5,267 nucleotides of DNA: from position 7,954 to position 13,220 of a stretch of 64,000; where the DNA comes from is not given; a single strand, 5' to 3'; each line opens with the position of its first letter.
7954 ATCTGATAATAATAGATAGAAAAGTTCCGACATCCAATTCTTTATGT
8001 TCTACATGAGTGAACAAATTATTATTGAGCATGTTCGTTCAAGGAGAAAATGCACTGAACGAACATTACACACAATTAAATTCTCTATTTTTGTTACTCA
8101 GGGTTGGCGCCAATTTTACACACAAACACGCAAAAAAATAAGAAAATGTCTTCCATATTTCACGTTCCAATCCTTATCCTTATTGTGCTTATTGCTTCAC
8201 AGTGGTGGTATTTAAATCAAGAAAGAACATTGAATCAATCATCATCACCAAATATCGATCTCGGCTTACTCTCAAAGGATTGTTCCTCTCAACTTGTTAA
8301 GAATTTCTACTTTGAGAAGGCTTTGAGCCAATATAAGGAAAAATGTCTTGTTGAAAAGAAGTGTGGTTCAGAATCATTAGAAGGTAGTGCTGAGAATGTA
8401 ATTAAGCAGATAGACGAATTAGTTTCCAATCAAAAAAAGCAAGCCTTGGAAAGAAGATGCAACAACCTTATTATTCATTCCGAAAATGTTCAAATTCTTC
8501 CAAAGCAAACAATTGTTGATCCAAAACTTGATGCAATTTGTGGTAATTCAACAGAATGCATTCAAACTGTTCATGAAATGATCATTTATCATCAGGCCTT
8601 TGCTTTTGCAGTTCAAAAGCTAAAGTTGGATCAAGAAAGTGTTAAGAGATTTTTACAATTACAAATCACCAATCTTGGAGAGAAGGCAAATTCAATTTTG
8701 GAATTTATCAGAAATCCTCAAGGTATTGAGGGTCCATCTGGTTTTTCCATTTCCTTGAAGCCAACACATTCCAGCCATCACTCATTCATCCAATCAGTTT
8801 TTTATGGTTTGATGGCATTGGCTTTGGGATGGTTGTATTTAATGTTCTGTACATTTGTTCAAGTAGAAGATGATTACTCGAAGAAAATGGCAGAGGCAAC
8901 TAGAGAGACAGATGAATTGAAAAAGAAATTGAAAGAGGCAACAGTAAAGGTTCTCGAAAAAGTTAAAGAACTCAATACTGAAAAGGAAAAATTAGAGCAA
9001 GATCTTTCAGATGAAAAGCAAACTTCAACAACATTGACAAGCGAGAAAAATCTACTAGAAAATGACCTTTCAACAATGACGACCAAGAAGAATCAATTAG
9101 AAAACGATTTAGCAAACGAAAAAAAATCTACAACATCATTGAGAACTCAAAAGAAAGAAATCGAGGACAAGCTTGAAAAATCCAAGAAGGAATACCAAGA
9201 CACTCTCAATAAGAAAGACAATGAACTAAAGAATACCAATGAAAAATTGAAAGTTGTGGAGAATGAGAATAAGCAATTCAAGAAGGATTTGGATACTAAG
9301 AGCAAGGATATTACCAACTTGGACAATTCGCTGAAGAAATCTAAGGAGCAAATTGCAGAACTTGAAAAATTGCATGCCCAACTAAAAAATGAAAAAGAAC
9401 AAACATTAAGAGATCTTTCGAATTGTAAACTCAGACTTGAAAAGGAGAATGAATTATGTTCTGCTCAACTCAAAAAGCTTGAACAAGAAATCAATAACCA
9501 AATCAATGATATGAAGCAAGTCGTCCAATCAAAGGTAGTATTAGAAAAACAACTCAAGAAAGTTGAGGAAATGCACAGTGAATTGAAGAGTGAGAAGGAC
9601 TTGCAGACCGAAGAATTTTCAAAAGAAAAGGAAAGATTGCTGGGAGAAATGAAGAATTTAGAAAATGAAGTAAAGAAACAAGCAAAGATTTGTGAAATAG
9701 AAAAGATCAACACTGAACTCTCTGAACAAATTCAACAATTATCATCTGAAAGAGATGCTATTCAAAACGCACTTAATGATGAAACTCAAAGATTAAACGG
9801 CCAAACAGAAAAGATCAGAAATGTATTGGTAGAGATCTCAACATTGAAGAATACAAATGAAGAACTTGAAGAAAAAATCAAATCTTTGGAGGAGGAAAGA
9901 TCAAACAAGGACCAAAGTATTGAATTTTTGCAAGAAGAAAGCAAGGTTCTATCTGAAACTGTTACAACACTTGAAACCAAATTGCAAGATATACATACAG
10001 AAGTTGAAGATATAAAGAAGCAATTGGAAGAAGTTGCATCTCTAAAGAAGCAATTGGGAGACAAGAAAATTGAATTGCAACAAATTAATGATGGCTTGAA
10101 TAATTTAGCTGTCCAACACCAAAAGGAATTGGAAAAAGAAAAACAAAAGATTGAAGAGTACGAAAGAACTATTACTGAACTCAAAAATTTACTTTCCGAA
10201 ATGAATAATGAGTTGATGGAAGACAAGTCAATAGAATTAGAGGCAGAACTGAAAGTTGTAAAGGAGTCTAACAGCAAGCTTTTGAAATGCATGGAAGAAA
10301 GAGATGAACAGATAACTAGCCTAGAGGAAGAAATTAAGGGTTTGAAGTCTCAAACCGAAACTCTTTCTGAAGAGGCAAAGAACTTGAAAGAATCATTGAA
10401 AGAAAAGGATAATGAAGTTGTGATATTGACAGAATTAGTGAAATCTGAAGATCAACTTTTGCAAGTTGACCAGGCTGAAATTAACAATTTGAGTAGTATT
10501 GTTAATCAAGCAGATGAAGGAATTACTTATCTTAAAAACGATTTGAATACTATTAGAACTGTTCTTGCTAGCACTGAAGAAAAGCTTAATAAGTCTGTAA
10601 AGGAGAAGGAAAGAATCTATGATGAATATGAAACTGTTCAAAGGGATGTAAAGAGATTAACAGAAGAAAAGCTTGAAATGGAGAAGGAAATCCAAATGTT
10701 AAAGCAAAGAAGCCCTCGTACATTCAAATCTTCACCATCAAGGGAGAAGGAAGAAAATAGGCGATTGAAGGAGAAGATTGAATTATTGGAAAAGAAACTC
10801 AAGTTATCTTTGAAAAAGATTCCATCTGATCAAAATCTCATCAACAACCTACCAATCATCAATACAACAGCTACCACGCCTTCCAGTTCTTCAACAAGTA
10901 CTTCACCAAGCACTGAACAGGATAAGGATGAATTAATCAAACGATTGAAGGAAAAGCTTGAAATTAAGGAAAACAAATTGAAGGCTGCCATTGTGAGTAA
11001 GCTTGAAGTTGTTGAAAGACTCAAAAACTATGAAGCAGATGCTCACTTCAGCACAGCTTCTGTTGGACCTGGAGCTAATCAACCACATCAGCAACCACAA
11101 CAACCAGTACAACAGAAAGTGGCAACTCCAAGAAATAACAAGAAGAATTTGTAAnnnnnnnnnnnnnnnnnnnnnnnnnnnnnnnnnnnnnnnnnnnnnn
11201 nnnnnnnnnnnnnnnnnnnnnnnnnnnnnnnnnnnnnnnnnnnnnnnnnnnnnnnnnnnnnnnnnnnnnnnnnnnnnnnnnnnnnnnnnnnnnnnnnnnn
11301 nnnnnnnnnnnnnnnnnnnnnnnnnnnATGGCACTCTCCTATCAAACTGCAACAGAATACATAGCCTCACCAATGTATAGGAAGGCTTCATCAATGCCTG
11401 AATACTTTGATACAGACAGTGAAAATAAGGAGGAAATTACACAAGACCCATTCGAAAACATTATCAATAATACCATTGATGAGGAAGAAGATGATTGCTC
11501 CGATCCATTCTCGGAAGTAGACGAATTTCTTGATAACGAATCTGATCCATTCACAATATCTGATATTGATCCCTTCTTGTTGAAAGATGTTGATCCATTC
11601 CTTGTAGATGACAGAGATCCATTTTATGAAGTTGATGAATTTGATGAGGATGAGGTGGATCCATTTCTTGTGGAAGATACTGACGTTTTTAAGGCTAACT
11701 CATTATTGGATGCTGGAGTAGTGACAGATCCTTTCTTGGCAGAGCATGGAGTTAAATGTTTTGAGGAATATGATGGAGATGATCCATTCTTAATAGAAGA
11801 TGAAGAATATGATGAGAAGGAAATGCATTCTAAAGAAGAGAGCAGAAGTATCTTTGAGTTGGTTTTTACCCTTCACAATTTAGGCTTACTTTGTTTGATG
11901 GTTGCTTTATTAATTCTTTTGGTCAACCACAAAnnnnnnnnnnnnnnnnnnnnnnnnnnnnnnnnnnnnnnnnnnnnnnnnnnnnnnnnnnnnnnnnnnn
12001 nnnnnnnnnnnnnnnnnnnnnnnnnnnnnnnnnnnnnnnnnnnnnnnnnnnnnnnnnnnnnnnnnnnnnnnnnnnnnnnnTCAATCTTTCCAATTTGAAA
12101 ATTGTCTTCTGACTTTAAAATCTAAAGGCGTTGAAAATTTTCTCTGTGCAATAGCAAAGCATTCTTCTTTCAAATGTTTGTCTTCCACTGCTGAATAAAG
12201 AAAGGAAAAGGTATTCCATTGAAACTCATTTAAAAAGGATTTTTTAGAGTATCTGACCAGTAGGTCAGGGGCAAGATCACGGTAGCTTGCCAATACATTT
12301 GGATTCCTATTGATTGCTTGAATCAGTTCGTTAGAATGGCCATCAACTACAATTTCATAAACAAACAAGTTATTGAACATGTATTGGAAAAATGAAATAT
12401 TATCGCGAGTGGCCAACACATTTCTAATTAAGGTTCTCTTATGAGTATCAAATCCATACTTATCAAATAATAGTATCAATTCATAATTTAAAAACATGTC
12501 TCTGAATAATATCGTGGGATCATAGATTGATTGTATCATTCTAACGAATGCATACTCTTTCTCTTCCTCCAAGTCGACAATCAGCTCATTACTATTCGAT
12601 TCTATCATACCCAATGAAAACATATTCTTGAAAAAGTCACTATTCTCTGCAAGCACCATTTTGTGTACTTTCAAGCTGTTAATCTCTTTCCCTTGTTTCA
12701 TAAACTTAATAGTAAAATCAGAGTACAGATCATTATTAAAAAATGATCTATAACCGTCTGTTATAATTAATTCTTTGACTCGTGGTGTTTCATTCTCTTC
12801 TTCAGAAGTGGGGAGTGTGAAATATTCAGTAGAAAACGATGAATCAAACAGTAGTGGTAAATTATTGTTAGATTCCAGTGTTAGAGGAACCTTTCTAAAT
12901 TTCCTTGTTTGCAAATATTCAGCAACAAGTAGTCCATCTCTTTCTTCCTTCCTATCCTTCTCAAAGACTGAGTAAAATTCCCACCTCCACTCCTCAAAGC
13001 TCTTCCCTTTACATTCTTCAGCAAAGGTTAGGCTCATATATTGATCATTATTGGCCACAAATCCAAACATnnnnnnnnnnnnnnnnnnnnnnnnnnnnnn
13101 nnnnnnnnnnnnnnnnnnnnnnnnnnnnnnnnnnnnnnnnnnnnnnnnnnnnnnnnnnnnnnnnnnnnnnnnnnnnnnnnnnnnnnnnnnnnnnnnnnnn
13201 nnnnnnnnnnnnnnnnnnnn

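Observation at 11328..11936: Tail-anchored acidic protein carrying nine DPF motifs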

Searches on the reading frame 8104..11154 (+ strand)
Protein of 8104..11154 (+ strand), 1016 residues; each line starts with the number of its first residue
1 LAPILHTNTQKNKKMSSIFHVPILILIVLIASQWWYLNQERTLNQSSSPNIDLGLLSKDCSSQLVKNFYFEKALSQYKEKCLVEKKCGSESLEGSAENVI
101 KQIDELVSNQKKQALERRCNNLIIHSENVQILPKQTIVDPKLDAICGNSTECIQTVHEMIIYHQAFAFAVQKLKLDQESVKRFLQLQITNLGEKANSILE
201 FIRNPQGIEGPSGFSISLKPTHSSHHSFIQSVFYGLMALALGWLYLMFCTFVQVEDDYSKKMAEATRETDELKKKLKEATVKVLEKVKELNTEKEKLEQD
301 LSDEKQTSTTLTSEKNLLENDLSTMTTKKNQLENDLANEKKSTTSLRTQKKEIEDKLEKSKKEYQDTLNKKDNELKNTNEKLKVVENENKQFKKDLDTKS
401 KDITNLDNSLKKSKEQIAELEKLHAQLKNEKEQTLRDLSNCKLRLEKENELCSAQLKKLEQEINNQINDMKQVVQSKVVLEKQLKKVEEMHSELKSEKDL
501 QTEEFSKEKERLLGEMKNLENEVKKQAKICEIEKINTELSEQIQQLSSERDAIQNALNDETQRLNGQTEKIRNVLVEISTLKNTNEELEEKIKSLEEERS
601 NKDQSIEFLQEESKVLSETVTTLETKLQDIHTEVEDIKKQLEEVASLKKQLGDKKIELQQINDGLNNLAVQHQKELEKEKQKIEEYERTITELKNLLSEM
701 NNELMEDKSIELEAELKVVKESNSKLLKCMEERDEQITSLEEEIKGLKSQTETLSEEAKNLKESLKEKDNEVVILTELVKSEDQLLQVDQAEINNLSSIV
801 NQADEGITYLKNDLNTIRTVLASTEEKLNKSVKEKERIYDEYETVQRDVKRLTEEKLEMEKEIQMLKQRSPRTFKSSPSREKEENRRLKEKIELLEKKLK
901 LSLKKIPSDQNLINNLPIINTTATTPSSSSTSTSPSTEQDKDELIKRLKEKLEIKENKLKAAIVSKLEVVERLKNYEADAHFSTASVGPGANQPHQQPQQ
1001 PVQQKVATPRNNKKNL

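Call 5: search_protein_families(library=pfam, proteins=[window:8104-11154:+], max_evalue=0.1)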
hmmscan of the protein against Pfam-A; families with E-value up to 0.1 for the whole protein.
window:8104-11154:+ (1016 aa): 5 families
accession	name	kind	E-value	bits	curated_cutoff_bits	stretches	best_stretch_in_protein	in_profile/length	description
PF20492.3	ERM_helical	-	0.0023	18.4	40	2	531-644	3-116/120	Ezrin/radixin/moesin, alpha-helical domain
PF14662.11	KASH_CCD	-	0.0066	16.9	43.3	1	530-702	11-186/191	Coiled-coil region of CCDC155 or KASH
PF20663.3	COG4_N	-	0.022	15.2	27.3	1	556-610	3-57/107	Conserved oligomeric Golgi complex subunit 4, N-terminal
PF16962.11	ABC_export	-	0.053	12.4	29.7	0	231-304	246-313/531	Putative ABC exporter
PF10824.14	T7SS_ESX_EspC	-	0.089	13.7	23.5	0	329-369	52-92/100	Excreted virulence factor EspC, type VII ESX diderm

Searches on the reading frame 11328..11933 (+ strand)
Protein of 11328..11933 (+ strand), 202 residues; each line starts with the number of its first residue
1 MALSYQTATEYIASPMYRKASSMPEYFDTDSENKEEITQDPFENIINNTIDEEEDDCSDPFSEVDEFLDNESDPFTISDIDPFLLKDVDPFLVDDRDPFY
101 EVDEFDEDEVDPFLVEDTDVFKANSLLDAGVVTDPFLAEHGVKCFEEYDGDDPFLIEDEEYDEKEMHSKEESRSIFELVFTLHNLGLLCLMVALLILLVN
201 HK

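Call 5: search_protein_families(library=pfam, proteins=[window:11328-11933:+], max_evalue=0.1)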
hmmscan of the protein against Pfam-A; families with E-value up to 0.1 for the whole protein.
window:11328-11933:+ (202 aa): 0 families

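Call 6: find_homologous_proteins(query=window:11328-11933:+, max_evalue=0.01)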
Query window:11328-11933:+ (202 aa): 2 proteins with E <= 0.01 among 744 candidates.
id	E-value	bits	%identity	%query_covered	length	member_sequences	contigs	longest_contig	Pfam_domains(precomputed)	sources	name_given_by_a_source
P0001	2.5e-123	428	100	100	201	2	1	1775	-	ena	-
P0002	5.2e-5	41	31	60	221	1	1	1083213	-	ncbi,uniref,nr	ncbi:hypothetical protein C9374_003881 [Naegleria lovaniensis]|uniref:Uncharacterized protein n=1 Ta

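Call 8: find_encoding_contigs(protein=P0002, flank=10000, max_places=3)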
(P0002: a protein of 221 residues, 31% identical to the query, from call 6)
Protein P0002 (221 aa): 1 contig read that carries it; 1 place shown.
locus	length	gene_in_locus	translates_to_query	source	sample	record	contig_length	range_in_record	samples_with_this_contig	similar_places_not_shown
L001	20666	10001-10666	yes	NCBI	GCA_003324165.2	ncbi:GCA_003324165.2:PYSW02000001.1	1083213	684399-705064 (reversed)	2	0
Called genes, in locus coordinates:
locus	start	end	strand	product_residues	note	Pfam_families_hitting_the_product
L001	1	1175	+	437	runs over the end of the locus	PF00579:tRNA-synt_1b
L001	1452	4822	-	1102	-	PF01436:NHL (faint), PF24684:Vgb_lyase (faint), PF25021:TEN_NHL, PF25024:EGF_TEN, PF07974:EGF_2 (weak), PF23106:EGF_Teneurin (weak), PF25024:EGF_TEN, PF07974:EGF_2 (weak), +2 more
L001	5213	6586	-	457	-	PF07766:LETM1_RBD (weak)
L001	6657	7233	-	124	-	PF03179:V-ATPase_G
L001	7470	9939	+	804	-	-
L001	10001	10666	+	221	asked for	-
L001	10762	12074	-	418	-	PF27100:DcsG_N (weak)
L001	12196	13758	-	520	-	-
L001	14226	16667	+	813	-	PF17747:VID27_PH, PF08553:VID27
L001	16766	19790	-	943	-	PF21052:EFR3_ARM (weak)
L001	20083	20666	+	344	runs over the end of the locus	PF00651:BTB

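Call 9: find_encoding_contigs(protein=P0001, flank=3000, max_places=5)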
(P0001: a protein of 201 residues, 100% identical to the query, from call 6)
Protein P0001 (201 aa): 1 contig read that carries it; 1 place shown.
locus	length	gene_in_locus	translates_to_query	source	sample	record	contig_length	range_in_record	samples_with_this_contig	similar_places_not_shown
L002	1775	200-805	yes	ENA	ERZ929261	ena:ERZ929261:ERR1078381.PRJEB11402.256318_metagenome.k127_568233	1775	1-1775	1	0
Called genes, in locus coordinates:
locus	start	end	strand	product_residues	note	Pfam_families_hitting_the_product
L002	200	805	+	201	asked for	-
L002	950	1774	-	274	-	?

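Call 16: find_homologous_proteins(query=A1, max_evalue=1)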
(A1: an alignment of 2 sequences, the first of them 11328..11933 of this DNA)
Query A1 (2 sequences) (202 aa, profile of the alignment): 2 proteins with E <= 1 among 5057 candidates.
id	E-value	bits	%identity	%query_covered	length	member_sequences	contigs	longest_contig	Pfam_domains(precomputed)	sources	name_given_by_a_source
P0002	6.0e-118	411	31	60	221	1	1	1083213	-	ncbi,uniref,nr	ncbi:hypothetical protein C9374_003881 [Naegleria lovaniensis]|uniref:Uncharacterized protein n=1 Ta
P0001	2.6e-93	331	100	100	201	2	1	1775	-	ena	-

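Call 24: search_protein_representatives(alignment_id=A1)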
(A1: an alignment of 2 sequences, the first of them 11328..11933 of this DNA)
Query: 2 sequences, 253 profile positions. Proteins with E-value up to 0.001 (for the whole library): 3; up to 1e-10: 3; up to 1e-30: 2. The best 3 are listed.
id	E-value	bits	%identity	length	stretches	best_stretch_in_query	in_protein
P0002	1.9e-118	411.3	-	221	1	1-243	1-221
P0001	8.2e-94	330.6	-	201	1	10-253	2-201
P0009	8.4e-19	84.8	-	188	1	12-249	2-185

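Call 26: list_cluster_members(proteins=[P0009, P0002])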
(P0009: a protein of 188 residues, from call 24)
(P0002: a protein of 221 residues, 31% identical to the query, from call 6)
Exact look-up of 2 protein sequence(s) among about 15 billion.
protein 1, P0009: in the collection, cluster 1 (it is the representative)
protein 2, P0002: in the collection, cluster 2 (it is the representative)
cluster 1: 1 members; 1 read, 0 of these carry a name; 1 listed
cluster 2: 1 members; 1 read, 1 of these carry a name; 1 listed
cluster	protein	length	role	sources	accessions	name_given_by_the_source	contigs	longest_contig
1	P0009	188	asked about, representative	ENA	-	-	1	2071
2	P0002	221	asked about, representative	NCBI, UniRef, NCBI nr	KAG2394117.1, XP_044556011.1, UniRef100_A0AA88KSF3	hypothetical protein C9374_003881 [Naegleria lovaniensis] | Uncharacterized protein n=1 Tax=Naegleria lovaniensis TaxID=51637 RepID=A0AA88KSF3_NAELO | uncharacterized protein C9374_003881 [Naegleria lovaniensis]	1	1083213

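Call 28: find_encoding_contigs(protein=P0009, flank=3000, max_places=3)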
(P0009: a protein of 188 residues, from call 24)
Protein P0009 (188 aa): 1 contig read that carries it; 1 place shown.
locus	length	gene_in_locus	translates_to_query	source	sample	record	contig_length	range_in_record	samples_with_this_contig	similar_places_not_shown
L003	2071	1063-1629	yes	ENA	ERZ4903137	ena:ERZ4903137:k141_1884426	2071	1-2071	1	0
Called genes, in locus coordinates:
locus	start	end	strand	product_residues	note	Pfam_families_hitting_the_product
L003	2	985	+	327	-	?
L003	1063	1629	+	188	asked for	-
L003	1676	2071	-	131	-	?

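Call 30: find_related_loci(query=A3, collection=metagenome_contigs, flank=3000)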
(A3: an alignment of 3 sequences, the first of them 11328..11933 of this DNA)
Query A3 (202 aa) in metagenome_contigs; peptide patterns used: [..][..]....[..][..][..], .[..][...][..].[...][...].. (x = any residue, [..] = any of these).
600 stretches matched a pattern, but none encodes a relative of the query by tblastn (E <= 1e-3).

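Call 37: predict_structure(alignment_id=A3)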
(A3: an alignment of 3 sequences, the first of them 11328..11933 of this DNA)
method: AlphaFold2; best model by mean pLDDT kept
length: 202 residues; sequences in the alignment: 3
mean_pLDDT: 56.8   pTM: 0.18
mean pLDDT of the five models: 56.8, 56.0, 53.5, 53.4, 51.3
residues with pLDDT >= 90: 16; 70-90: 10; 50-70: 116; < 50: 60
segments of 3 or more residues with pLDDT < 50: 24-31, 33-37, 47-49, 125-131, 139-146, 148-150, 161-170
pLDDT, mean of each block of 10 residues (from residue 1): 54 59 47 47 51 52 53 56 57 55 56 55 49 50 46 52 46 68 93 91 62
secondary structure, 60 per line:
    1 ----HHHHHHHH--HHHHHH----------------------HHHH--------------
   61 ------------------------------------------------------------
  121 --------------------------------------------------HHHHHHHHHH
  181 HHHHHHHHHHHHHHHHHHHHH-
elements in order: H5-12 H15-20 H43-46 H171-201

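Call 41: search_solved_structures(query=A3, max_evalue=10, show_alignments=3)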
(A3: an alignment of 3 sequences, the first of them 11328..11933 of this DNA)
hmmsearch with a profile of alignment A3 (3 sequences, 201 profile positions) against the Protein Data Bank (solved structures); distinct sequences matched with E-value up to 10: 0.

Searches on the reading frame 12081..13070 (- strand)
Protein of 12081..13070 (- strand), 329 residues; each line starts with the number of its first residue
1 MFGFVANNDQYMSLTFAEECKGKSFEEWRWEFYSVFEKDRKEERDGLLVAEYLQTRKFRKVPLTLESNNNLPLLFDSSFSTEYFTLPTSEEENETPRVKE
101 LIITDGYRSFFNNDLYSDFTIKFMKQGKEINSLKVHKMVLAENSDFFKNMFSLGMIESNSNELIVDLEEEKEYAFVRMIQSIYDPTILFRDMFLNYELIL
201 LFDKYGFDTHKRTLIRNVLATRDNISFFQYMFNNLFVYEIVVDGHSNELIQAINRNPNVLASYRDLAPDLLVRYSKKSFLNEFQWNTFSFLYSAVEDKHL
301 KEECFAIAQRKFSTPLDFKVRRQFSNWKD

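Call 5: search_protein_families(library=pfam, proteins=[window:12081-13070:-], max_evalue=0.1)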
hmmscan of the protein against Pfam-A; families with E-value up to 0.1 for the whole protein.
window:12081-13070:- (329 aa): 2 families
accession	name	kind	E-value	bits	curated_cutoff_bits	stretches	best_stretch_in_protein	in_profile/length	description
PF00651.37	BTB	-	5.8e-09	36.6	20.5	1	109-196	3-85/110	BTB/POZ domain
PF19880.4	DUF6353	-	0.064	13.2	25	0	8-130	92-213/253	Family of unknown function (DUF6353)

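Call 10: find_encoding_contigs(protein=window:12081-13067:-, flank=3000, max_places=5)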
Protein window:12081-13067:- (328 aa): no gene with exactly this product is on record in the collection.
